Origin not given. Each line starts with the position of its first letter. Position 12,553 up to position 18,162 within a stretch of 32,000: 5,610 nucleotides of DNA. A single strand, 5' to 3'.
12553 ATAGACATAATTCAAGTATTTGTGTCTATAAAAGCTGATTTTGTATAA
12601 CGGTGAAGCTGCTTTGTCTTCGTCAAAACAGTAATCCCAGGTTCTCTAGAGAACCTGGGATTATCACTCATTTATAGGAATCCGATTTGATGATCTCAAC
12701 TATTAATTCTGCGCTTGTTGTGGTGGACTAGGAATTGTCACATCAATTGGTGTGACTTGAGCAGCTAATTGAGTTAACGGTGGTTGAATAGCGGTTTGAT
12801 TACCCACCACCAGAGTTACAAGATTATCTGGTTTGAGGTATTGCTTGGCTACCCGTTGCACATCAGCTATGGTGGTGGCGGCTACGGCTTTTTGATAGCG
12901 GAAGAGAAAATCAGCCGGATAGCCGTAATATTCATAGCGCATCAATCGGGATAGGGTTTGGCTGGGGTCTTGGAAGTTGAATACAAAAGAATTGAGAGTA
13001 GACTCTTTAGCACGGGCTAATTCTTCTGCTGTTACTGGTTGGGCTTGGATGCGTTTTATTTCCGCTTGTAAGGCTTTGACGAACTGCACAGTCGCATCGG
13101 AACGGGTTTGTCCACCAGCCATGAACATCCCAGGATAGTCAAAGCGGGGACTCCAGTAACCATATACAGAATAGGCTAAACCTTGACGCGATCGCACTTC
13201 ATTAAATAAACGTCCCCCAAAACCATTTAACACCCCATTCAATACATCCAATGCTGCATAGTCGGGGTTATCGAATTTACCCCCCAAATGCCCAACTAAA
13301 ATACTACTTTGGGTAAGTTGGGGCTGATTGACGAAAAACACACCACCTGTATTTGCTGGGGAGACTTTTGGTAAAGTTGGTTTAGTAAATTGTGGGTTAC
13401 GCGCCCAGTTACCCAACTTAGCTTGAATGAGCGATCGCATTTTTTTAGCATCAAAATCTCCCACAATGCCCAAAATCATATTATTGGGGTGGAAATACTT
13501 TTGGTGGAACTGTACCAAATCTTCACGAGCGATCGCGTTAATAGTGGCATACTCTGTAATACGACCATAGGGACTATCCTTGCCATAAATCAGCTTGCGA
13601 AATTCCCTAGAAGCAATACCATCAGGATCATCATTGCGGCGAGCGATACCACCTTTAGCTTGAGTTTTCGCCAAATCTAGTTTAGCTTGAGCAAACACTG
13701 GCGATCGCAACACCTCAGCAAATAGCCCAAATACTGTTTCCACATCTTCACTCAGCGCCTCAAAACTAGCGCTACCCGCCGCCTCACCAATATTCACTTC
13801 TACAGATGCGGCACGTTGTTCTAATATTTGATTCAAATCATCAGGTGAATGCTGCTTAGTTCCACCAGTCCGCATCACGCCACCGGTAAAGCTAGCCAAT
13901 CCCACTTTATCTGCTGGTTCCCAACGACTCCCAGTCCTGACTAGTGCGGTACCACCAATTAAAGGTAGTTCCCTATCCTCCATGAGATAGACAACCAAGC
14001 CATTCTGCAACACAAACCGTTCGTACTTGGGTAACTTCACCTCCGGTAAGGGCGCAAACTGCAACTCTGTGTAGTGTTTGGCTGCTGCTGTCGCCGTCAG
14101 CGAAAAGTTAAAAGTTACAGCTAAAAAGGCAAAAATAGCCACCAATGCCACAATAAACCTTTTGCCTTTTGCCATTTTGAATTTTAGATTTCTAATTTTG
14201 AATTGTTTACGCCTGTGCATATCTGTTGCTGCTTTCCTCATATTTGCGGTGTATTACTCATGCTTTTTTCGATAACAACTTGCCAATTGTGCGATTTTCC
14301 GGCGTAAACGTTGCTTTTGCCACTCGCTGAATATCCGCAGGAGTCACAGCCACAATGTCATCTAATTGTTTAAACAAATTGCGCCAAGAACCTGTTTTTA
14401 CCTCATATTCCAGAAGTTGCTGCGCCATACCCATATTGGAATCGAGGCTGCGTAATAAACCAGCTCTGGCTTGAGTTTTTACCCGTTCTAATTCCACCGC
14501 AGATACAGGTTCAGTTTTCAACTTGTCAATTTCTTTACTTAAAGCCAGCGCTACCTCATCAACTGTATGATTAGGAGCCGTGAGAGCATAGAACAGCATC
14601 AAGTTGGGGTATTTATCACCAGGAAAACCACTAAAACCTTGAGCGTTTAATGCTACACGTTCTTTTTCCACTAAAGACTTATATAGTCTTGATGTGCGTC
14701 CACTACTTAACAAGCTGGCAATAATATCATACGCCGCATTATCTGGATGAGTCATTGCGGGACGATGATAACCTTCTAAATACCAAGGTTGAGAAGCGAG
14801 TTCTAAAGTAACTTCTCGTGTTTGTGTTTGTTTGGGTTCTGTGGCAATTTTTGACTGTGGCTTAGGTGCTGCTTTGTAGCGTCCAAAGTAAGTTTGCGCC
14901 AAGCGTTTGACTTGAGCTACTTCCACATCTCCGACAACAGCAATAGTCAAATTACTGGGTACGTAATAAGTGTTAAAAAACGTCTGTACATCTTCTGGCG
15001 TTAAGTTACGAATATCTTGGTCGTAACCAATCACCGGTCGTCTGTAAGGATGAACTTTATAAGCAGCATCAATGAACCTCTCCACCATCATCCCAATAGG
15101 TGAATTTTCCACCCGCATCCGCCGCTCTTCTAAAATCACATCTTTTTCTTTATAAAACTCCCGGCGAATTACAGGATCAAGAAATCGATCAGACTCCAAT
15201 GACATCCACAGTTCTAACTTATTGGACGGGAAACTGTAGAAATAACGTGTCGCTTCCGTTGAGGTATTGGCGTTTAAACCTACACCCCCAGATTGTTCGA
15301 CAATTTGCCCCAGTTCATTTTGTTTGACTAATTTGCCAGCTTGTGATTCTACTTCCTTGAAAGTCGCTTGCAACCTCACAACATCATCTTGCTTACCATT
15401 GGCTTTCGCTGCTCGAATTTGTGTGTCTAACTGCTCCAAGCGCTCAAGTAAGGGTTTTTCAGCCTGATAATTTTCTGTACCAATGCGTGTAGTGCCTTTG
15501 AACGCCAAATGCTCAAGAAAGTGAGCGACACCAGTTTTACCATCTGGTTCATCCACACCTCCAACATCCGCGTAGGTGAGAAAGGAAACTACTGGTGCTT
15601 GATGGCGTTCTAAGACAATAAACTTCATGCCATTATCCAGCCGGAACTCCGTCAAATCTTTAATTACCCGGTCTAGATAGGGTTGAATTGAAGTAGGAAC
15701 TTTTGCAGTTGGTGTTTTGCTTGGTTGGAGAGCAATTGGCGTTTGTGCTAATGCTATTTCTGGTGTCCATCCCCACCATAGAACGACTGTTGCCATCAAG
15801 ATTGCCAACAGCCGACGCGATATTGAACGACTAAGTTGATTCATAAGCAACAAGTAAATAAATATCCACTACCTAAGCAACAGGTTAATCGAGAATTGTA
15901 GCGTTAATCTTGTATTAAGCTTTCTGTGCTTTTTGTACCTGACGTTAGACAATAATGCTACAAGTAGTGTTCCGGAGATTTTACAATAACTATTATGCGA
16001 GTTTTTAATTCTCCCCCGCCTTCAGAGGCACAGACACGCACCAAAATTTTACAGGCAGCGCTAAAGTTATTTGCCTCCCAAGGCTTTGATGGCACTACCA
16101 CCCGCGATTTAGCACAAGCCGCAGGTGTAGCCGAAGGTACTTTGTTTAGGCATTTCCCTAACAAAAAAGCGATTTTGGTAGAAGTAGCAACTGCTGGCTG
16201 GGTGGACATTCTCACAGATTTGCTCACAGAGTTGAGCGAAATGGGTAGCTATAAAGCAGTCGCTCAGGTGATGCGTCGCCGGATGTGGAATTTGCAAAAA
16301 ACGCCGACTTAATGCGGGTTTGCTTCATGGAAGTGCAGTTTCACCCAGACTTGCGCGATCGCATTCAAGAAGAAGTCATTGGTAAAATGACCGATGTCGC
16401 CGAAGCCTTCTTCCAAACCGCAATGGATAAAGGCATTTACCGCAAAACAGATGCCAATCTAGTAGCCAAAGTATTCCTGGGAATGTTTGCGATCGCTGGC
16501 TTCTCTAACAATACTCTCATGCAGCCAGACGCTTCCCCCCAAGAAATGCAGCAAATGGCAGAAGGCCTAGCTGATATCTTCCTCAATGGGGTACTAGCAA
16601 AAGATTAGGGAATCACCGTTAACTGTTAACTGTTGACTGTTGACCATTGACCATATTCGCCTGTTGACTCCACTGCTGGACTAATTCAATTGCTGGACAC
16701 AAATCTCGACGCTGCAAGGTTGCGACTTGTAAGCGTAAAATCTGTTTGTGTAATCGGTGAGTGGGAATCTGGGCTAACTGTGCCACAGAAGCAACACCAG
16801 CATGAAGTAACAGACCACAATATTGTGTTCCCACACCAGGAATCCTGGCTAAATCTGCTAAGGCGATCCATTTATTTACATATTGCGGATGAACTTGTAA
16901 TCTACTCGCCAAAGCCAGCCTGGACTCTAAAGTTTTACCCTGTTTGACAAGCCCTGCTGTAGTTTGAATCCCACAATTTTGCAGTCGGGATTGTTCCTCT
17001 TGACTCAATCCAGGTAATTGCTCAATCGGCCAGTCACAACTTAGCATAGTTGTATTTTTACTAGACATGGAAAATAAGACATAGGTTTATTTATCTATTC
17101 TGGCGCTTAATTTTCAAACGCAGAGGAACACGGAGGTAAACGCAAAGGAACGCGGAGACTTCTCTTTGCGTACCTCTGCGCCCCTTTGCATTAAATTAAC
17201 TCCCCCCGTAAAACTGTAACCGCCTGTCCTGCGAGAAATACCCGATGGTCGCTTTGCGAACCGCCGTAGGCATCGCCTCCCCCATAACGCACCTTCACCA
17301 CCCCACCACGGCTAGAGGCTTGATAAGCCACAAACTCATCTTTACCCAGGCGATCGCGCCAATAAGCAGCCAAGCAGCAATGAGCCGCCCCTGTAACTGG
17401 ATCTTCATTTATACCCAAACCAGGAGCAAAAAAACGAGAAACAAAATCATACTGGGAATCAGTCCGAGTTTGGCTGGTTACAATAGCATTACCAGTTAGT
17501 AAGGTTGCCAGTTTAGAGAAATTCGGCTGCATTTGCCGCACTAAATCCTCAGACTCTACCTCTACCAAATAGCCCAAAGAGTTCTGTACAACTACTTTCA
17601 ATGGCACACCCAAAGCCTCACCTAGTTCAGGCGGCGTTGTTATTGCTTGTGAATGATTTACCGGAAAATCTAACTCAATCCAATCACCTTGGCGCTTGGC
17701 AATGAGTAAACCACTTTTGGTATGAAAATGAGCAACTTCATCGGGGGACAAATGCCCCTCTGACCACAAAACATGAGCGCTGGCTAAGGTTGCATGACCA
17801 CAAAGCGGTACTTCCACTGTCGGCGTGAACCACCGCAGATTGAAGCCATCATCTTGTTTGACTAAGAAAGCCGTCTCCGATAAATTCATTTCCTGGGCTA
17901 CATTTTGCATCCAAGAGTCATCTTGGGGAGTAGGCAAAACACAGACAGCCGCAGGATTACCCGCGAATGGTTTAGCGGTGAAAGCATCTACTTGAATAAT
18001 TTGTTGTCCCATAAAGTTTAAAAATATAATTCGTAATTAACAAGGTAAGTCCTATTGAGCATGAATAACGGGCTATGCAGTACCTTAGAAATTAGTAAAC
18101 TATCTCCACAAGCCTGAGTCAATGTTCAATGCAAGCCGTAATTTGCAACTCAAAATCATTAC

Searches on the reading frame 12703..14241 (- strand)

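Call 16: search_protein_families(library=pfam, proteins=[window:12703-14241:-], max_evalue=0.001)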
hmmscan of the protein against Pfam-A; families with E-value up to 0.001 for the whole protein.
window:12703-14241:- (512 aa): 2 families
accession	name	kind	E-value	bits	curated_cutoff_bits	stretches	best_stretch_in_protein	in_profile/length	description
PF05193.26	Peptidase_M16_C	-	8.8e-42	143.5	23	1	237-413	2-179/181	Peptidase M16 inactive domain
PF00675.25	Peptidase_M16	-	4.1e-07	30.5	22.3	1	101-206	19-123/149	Insulinase (Peptidase family M16)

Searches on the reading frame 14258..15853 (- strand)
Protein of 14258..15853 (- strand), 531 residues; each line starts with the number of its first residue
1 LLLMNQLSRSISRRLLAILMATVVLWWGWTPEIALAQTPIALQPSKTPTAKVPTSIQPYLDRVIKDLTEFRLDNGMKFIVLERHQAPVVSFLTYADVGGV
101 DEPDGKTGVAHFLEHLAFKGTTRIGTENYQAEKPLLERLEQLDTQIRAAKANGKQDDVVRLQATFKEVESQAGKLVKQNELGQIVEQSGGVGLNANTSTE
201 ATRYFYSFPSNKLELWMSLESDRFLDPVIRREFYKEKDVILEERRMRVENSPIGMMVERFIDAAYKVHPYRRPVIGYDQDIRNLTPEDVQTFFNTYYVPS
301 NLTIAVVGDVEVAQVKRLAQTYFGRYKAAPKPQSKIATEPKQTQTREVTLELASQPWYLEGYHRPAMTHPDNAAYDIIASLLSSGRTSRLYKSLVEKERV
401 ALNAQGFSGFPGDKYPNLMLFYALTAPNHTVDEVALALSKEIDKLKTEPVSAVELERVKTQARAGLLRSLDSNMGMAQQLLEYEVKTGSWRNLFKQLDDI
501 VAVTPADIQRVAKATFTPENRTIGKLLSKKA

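Call 16: search_protein_families(library=pfam, proteins=[window:14258-15853:-], max_evalue=0.001)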
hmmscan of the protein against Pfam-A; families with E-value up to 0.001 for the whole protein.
window:14258-15853:- (531 aa): 2 families
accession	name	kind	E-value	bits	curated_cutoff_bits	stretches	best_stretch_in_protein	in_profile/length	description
PF05193.26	Peptidase_M16_C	-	1.8e-32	113.1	23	1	283-461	1-180/181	Peptidase M16 inactive domain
PF00675.25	Peptidase_M16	-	7.8e-17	62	22.3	2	80-126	3-50/149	Insulinase (Peptidase family M16)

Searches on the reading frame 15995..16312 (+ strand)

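Call 16: search_protein_families(library=pfam, proteins=[window:15995-16312:+], max_evalue=0.001)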
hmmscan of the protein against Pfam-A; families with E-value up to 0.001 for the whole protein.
window:15995-16312:+ (105 aa): 1 family
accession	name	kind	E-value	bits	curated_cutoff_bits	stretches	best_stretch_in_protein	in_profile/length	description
PF00440.29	TetR_N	-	1.8e-19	69.7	24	1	18-64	1-47/47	Bacterial regulatory proteins, tetR family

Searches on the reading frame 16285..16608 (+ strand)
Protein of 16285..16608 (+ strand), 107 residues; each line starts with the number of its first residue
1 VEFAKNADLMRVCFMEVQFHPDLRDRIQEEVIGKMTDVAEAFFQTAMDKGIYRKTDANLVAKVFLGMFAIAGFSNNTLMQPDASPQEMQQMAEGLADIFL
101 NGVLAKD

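Call 16: search_protein_families(library=pfam, proteins=[window:16285-16608:+], max_evalue=0.001)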
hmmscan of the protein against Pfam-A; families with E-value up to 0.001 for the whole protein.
window:16285-16608:+ (107 aa): 2 families
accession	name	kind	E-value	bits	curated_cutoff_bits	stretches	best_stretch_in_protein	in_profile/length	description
PF14246.11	TetR_C_7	-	2.5e-09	37.6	22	1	7-100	20-114/119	AefR-like transcriptional repressor, C-terminal domain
PF16859.10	TetR_C_11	-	7.4e-05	23.5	32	1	6-70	27-92/113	Tetracyclin repressor-like, C-terminal domain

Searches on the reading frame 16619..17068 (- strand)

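Call 16: search_protein_families(library=pfam, proteins=[window:16619-17068:-], max_evalue=0.001)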
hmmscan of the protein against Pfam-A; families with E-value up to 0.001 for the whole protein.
window:16619-17068:- (149 aa): 2 families
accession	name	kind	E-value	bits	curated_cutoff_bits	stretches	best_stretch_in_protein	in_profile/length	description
PF14229.12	DUF4332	-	4e-38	130.8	23.2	1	19-138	1-120/122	Domain of unknown function (DUF4332)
PF21999.2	IMS_HHH_1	-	1.6e-05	25.7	27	0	75-109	2-36/53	DNA polymerase-iota, thumb domain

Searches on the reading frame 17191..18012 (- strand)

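Call 16: search_protein_families(library=pfam, proteins=[window:17191-18012:-], max_evalue=0.001)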
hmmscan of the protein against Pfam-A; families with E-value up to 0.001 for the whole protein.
window:17191-18012:- (273 aa): 1 family
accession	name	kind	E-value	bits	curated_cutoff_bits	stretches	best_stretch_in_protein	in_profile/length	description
PF02567.21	PhzC-PhzF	-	6.3e-66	223.2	27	1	8-270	1-281/281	Phenazine biosynthesis-like protein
